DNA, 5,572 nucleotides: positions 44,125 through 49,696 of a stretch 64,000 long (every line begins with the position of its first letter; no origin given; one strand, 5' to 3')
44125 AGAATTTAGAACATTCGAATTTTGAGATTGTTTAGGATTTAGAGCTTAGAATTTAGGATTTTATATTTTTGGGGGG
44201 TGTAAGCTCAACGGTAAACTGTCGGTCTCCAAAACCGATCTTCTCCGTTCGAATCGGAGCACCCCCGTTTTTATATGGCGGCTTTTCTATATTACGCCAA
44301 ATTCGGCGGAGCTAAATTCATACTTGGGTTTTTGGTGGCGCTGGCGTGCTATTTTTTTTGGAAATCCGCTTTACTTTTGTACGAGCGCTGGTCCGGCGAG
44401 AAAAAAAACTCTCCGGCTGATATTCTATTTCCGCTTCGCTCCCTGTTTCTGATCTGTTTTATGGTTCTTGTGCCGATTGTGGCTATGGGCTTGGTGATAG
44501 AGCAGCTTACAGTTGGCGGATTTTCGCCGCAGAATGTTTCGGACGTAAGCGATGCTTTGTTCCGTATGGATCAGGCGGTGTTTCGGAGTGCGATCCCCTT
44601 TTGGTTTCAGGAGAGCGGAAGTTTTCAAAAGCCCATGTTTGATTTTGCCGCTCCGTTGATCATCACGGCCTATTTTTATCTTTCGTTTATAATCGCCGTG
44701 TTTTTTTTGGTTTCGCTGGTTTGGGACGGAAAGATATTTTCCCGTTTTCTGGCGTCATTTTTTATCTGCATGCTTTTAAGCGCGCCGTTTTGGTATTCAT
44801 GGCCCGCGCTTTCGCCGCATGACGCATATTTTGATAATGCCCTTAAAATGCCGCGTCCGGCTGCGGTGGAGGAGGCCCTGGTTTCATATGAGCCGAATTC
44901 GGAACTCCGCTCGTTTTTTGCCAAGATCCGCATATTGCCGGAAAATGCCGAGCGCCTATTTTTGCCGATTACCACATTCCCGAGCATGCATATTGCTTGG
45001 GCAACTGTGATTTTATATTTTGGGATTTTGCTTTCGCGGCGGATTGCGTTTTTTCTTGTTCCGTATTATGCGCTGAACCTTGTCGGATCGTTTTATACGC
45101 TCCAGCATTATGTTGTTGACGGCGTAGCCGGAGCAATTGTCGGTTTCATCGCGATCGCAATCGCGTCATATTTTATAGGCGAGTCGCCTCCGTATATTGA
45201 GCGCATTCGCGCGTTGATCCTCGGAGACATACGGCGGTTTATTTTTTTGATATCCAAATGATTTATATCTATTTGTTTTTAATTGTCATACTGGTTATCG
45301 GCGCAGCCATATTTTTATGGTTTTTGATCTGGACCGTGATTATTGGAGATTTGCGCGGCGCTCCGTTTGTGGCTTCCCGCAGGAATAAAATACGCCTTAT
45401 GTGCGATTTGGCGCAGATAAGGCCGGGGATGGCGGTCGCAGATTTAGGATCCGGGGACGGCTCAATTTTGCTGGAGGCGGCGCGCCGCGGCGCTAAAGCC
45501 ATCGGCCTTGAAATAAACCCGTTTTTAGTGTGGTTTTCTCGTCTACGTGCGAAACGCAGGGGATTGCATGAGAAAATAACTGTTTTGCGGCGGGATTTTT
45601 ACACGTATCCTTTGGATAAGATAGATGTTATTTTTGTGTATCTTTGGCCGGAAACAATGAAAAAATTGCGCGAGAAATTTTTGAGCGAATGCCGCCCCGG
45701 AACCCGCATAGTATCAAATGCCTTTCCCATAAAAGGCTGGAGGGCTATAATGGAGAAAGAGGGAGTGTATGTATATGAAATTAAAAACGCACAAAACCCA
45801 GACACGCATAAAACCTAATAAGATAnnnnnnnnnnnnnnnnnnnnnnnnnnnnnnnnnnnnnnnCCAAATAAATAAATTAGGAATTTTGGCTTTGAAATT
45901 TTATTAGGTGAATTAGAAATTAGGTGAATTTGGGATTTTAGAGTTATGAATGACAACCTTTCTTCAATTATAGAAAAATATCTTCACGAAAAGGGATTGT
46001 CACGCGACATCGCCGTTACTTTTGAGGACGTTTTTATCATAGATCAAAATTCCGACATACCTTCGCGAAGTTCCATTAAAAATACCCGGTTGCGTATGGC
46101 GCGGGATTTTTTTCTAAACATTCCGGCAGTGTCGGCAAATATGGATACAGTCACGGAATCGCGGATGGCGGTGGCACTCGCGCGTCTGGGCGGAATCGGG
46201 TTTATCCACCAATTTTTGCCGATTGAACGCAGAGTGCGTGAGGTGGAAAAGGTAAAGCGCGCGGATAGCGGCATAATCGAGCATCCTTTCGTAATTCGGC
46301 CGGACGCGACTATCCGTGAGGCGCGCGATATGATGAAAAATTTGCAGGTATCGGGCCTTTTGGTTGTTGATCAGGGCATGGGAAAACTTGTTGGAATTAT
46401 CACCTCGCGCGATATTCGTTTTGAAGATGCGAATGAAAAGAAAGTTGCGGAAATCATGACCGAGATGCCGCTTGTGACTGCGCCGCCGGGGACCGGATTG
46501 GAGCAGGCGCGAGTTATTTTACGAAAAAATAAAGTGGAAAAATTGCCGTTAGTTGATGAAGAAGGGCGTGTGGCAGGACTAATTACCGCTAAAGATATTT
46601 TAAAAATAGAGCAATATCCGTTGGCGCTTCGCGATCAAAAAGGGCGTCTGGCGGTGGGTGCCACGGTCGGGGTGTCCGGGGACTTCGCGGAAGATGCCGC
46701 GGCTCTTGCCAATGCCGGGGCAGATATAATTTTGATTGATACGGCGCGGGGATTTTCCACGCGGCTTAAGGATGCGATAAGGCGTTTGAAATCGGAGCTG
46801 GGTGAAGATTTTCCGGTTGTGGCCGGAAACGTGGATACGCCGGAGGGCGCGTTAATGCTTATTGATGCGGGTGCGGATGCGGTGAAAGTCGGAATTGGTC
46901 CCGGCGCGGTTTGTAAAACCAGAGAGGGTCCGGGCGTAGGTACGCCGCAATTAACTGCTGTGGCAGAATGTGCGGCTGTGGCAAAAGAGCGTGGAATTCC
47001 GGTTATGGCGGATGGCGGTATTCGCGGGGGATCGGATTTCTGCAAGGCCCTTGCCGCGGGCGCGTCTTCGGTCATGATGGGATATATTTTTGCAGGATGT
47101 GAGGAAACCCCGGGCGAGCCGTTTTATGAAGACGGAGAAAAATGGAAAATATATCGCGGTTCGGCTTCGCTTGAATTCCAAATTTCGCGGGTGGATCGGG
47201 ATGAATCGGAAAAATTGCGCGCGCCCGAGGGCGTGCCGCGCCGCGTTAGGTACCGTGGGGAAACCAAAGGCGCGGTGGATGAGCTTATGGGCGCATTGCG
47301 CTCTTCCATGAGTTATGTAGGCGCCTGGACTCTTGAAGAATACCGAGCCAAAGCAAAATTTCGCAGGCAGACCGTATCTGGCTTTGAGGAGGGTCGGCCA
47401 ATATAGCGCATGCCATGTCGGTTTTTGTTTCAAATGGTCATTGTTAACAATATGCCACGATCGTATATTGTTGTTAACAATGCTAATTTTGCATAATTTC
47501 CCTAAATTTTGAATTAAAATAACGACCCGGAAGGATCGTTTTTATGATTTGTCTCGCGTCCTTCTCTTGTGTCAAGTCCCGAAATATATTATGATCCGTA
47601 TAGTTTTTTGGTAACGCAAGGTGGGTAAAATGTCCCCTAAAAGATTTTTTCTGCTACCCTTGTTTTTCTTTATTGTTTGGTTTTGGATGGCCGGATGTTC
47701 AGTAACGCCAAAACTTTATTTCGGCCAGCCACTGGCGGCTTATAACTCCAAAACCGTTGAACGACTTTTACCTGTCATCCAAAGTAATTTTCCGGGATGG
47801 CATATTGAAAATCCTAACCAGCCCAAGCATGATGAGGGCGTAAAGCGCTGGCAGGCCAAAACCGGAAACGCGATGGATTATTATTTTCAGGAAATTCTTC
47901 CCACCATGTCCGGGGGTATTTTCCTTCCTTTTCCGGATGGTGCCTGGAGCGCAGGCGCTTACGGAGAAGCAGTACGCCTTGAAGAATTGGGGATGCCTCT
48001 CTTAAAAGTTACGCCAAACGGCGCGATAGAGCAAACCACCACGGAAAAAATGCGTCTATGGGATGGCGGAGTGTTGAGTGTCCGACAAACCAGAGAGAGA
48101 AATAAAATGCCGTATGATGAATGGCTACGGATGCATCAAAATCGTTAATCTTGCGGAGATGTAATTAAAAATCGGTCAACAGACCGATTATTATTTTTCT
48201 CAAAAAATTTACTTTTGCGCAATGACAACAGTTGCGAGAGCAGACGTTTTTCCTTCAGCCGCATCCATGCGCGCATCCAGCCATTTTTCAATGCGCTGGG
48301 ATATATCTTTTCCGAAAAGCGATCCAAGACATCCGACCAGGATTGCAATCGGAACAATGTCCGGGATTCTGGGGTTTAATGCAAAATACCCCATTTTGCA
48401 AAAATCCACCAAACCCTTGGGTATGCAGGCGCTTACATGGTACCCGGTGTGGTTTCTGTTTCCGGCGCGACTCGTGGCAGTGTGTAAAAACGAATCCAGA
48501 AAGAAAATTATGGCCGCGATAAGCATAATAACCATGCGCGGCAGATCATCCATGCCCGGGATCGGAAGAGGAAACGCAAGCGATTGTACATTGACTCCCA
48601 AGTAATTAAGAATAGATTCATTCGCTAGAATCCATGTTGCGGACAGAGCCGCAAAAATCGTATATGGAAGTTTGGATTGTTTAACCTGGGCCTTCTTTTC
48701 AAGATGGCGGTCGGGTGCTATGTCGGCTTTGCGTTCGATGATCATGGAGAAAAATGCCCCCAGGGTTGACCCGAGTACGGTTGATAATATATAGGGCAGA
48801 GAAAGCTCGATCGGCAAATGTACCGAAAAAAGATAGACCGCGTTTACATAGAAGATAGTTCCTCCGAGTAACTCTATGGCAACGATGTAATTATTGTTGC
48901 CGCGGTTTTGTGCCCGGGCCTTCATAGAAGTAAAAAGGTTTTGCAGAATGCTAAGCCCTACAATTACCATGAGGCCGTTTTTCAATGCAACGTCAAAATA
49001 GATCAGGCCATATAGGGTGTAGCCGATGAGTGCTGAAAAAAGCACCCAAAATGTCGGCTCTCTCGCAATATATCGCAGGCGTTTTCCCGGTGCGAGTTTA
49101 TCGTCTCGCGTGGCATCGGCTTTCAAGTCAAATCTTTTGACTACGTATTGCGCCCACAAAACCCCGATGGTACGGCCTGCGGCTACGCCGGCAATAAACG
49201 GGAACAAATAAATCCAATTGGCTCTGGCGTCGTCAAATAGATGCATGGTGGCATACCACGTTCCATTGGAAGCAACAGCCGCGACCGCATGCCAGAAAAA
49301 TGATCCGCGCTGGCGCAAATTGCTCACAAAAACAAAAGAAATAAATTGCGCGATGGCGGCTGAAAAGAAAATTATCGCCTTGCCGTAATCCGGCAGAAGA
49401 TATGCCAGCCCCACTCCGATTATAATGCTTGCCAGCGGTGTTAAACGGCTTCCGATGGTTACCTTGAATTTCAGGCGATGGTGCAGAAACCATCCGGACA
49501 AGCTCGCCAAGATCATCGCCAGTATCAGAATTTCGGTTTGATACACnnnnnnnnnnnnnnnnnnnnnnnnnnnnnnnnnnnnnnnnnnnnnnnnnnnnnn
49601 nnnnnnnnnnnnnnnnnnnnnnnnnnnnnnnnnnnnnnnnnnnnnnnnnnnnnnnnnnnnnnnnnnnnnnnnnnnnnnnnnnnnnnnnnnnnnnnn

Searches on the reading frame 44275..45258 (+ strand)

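Call 32: search_protein_families(library=pfam, proteins=[window:44275-45258:+], max_evalue=0.001)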
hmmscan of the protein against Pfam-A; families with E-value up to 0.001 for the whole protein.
window:44275-45258:+ (328 aa): 2 families
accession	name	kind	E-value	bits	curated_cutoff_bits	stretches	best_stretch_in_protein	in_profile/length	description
PF14378.12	PAP2_3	-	4.3e-17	63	27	1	129-295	30-189/190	PAP2 superfamily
PF01569.27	PAP2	-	3.5e-07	30.5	27.2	1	190-301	23-125/130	PAP2 superfamily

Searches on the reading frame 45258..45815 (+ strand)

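Call 32: search_protein_families(library=pfam, proteins=[window:45258-45815:+], max_evalue=0.001)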
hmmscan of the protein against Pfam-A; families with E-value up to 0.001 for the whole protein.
window:45258-45815:+ (186 aa): 4 families
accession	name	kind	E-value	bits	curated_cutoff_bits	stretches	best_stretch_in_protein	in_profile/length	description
PF13847.12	Methyltransf_31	-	4.4e-08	33.4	27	1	55-127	2-80/145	Methyltransferase domain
PF13649.12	Methyltransf_25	-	1.1e-07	32.8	27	1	60-146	1-90/97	Methyltransferase domain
PF02353.26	CMAS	-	1.6e-06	28.1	27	1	41-116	47-123/273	Mycolic acid cyclopropane synthetase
PF08241.18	Methyltransf_11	-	8.3e-06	26.8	21.2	1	62-146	2-84/95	Methyltransferase domain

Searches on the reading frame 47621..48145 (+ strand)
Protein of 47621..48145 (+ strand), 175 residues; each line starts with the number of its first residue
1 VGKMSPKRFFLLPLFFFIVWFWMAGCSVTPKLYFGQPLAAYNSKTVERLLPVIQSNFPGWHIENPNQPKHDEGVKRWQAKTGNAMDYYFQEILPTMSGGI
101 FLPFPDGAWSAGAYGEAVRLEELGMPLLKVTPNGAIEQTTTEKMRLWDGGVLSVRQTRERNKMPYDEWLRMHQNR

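Call 21: search_protein_families(library=pfam, proteins=[window:47621-48145:+], max_evalue=0.1)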
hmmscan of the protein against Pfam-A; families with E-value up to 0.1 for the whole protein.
window:47621-48145:+ (175 aa): 0 families

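Call 93: search_solved_structures(query=A12, max_evalue=10, show_alignments=2)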
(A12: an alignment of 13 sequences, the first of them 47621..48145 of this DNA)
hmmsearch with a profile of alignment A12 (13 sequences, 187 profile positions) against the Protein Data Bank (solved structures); distinct sequences matched with E-value up to 10: 0.

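Call 100: search_protein_families(library=pfam, alignment_id=A12, max_evalue=1)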
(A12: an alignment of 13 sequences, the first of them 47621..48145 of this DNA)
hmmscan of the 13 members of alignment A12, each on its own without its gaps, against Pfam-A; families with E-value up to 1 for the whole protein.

A. member 1, window:47621-48145:+ (175 aa): 0 families

B. families by the number of members that match (of 13 scanned): 3 families
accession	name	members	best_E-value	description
PF03958.22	Secretin_N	1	0.038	Bacterial type II/III secretion system short domain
PF04228.19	Zn_peptidase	1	0.046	Putative neutral zinc metallopeptidase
PF05115.19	PetL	1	0.077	Cytochrome B6-F complex subunit VI (PetL)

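Call 106: search_protein_families(library=padloc, proteins=[window:47621-48145:+], max_evalue=0.01)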
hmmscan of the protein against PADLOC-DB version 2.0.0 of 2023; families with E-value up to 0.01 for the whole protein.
window:47621-48145:+ (175 aa): 0 families

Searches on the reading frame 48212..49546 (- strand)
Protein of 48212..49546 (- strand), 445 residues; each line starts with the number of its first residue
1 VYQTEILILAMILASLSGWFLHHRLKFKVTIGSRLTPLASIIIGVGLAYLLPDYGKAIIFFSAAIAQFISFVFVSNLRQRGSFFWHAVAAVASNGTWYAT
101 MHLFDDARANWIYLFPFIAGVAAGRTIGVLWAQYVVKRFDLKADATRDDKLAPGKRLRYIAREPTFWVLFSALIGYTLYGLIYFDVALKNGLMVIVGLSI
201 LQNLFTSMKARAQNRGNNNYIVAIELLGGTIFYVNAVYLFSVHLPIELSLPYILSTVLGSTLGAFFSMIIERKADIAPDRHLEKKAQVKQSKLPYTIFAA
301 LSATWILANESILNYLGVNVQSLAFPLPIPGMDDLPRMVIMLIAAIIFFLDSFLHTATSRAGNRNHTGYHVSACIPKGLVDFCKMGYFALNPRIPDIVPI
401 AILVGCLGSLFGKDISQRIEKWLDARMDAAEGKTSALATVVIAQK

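Call 21: search_protein_families(library=pfam, proteins=[window:48212-49546:-], max_evalue=0.1)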
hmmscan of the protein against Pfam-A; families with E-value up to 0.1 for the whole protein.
window:48212-49546:- (445 aa): 1 family
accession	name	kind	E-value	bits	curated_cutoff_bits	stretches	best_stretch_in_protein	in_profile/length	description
PF07698.17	7TM-7TMR_HD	-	0.024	15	29.4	1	30-127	76-176/190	7TM receptor with intracellular HD hydrolase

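Call 92: search_solved_structures(query=A11, max_evalue=10)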
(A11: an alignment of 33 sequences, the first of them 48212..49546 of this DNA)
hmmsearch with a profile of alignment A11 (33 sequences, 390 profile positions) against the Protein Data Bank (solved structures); distinct sequences matched with E-value up to 10: 0.

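Call 94: search_protein_families(library=pfam, alignment_id=A11, max_evalue=0.1)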
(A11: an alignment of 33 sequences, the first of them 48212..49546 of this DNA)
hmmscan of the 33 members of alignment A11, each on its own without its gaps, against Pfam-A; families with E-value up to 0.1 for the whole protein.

A. member 1, window:48212-49546:- (445 aa): 1 family
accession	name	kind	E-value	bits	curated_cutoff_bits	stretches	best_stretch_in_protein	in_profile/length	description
PF07698.17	7TM-7TMR_HD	-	0.024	15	29.4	1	30-127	76-176/190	7TM receptor with intracellular HD hydrolase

B. families by the number of members that match (of 33 scanned): 17 families
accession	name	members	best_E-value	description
PF13488.11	Gly-zipper_Omp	7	0.0041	Glycine zipper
PF01925.25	TauE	6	1.1e-05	Sulfite exporter TauE/SafE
PF10624.15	TraS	4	0.0017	Plasmid conjugative transfer entry exclusion protein TraS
PF07698.17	7TM-7TMR_HD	4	0.0028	7TM receptor with intracellular HD hydrolase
PF16079.10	Phage_holin_5_2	2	0.0087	Phage holin family Hol44, in holin superfamily V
PF20315.3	DUF6611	2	0.013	Family of unknown function (DUF6611)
PF20560.3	MotA_N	1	0.029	Motility protein A N-terminal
PF18079.6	AglB_L1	1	0.045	Archaeal glycosylation protein B long peripheral domain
PF14019.11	DUF4235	1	0.055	Protein of unknown function (DUF4235)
PF05433.20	Rick_17kDa_Anti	1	0.055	Glycine zipper 2TM domain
PF19752.4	DUF6239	1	0.059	Family of unknown function (DUF6239)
PF04247.17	SirB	1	0.064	Invasion gene expression up-regulator, SirB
PF25193.1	DPC1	1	0.066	Diatom pyrenoid component 1 motif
PF06961.18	DUF1294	1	0.072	Protein of unknown function (DUF1294)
PF04246.17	RseC_MucC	1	0.075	Positive regulator of sigma(E), RseC/MucC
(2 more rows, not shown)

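Call 106: search_protein_families(library=padloc, proteins=[window:48212-49546:-], max_evalue=0.01)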
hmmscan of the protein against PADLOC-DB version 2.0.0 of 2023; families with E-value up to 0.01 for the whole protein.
window:48212-49546:- (445 aa): 0 families
